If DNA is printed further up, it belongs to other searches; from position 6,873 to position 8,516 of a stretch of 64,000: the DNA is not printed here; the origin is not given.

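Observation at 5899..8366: DarTG toxin-antitoxin/defence module in which DarT carries a C-terminal HD phosphohydrolase domain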

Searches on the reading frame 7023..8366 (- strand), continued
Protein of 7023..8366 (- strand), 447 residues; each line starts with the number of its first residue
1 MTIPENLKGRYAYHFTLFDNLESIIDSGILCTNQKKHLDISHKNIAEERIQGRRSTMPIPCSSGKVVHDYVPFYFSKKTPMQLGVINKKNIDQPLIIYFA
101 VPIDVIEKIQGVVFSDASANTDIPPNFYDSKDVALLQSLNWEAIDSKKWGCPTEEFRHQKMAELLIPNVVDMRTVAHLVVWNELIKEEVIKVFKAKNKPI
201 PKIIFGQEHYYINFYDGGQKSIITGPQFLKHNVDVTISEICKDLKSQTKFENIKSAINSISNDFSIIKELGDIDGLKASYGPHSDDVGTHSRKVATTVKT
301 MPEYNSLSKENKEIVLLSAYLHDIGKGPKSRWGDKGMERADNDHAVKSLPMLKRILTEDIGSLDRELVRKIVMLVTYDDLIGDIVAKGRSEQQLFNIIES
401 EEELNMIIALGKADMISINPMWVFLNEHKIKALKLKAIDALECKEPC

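Call 68: search_protein_families(library=pfam, proteins=[L065:10654-11748:+, L017:11977-13044:+, L029:11330-12799:+, L014:11357-15706:+, L001:11335-12462:+, L021:11308-12480:+, L055:8534-10567:+], max_evalue=0.01)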
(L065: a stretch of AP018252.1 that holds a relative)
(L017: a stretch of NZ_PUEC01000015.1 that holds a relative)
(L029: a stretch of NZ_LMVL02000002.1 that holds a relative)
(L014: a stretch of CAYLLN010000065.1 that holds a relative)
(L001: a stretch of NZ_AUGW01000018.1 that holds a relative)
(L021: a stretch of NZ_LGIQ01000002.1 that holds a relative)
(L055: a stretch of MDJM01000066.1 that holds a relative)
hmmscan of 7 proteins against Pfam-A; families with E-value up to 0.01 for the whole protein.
L065:10654-11748:+ (365 aa): 1 family
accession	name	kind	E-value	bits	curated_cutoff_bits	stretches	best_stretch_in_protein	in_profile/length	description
PF01661.27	Macro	-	7.9e-27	94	22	1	21-133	1-116/118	Macro domain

L017:11977-13044:+ (356 aa): 1 family
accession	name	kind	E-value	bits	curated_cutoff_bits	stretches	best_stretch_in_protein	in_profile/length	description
PF01661.27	Macro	-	2e-18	66.9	22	1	19-133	1-117/118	Macro domain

L029:11330-12799:+ (490 aa): 1 family
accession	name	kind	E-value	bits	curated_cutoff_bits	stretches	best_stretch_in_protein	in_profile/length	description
PF01661.27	Macro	-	4.8e-18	65.7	22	1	18-128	1-117/118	Macro domain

L014:11357-15706:+ (1450 aa): 4 families
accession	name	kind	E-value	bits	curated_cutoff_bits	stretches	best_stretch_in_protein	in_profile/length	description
PF06634.17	DUF1156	-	5.4e-21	74.9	24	1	430-478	2-51/73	Protein of unknown function (DUF1156)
PF01661.27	Macro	-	4.2e-15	56.2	22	1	21-130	1-116/118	Macro domain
PF02481.21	DNA_processg_A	-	0.0017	18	29.6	1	191-347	23-188/212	DNA recombination-mediator protein A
PF02086.21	MethyltransfD12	-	0.0065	16.7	22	0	592-633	23-64/253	D12 class N6 adenine-specific DNA methyltransferase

L001:11335-12462:+ (376 aa): 2 families
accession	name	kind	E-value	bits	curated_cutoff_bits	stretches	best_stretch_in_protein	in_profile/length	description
PF01661.27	Macro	-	2.2e-17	63.5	22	1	18-131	1-116/118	Macro domain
PF02481.21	DNA_processg_A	-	0.00036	20.2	29.6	1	169-272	2-112/212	DNA recombination-mediator protein A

L021:11308-12480:+ (391 aa): 2 families
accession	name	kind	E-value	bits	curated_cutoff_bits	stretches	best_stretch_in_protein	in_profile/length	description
PF01661.27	Macro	-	6.1e-16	58.9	22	1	30-143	1-117/118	Macro domain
PF02481.21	DNA_processg_A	-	7.3e-10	38.8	29.6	1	176-329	2-161/212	DNA recombination-mediator protein A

L055:8534-10567:+ (678 aa): 7 families
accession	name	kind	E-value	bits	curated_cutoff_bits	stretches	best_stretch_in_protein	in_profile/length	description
PF08238.18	Sel1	-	3.2e-50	167.2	30.7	5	146-180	2-36/36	Sel1 repeat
PF14487.12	DarT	-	2.6e-41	142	22.5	1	254-445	1-197/201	ssDNA thymidine ADP-ribosyltransferase, DarT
PF13432.12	TPR_16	-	1.7e-07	32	32.7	1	9-69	1-59/65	Tetratricopeptide repeat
PF23310.1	TPR_27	-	5e-07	29.8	27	0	15-51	39-75/110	Plant tetratrico peptide repeats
PF22531.2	DUF7002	-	8.3e-05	22.7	27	1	253-302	3-51/195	Family of unknown function (DUF7002)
PF01966.28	HD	-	0.00016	22.4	22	1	528-598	2-72/116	HD domain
PF25788.1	Ig_Rha78A_N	-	0.006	17.3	27.4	0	96-156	21-67/105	Rha78A-like, N-terminal immunoglobulin domain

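Call 74: get_annotated_region(hit=H3, flank=5000)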
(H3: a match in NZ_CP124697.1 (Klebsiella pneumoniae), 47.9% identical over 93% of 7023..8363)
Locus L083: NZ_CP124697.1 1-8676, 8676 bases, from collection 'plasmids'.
description: Klebsiella pneumoniae strain KP21300 plasmid p4-KP21300, complete sequence
organism: Klebsiella pneumoniae (NCBI taxid 573)
taxonomy: Bacteria; Pseudomonadota; Gammaproteobacteria; Enterobacterales; Enterobacteriaceae; Klebsiella; Klebsiella pneumoniae
host: -; source: Homo sapiens,Sputum; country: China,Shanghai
typing (MOB-suite, as given by PLSDB): mobilizable; replicon IncFIA,IncFII,IncR
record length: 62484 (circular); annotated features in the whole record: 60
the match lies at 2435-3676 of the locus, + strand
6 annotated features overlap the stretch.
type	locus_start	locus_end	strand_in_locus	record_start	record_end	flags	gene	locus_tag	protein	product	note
CDS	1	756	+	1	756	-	repE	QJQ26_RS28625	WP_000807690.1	replication initiation protein RepE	-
CDS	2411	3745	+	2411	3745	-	-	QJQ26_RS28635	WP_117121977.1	DarT ssDNA thymidine ADP-ribosyltransferase family protein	-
CDS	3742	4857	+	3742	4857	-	-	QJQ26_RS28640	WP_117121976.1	macro domain-containing protein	-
CDS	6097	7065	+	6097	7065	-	-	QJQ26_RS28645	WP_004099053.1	IS5-like element IS903B family transposase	GO:0006313 - DNA transposition [Evidence IEA]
CDS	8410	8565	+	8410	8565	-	-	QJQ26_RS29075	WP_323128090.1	hypothetical protein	-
CDS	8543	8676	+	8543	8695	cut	-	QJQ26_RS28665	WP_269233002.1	DUF4113 domain-containing protein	-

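Call 85: find_related_loci(query=A1, collection=viral_contigs, flank=6000)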
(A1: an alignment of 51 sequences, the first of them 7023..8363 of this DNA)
Query A1 (446 aa) in viral_contigs; peptide patterns used: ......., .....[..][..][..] (x = any residue, [..] = any of these).
30 stretches matched a pattern; 14 encode a relative of the query (tblastn E <= 1e-3); 14 distinct loci.
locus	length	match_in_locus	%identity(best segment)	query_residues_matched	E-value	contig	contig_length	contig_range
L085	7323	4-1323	65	1-440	0e+0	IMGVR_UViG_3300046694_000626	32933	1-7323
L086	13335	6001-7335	63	2-446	0e+0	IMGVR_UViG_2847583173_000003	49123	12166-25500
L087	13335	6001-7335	61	2-446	0e+0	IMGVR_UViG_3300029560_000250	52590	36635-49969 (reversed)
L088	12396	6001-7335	61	2-446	0e+0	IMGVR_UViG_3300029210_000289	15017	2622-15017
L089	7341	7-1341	60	2-446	0e+0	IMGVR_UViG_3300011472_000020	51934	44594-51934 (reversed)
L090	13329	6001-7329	48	1-441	9e-135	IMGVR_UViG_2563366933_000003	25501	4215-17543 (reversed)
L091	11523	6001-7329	48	1-441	8e-135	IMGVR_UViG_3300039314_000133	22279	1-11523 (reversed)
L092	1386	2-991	58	117-446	2e-140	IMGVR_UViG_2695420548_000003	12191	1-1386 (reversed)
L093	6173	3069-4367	47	9-441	1e-119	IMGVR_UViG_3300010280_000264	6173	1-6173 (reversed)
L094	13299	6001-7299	47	9-441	1e-119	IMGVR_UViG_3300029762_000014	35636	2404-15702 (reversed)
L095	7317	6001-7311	40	1-440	4e-97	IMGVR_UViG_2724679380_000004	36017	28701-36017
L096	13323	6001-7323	41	2-441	5e-109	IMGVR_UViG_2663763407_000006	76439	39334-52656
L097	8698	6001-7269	40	2-417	5e-92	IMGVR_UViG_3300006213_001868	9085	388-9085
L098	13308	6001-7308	44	6-441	6e-115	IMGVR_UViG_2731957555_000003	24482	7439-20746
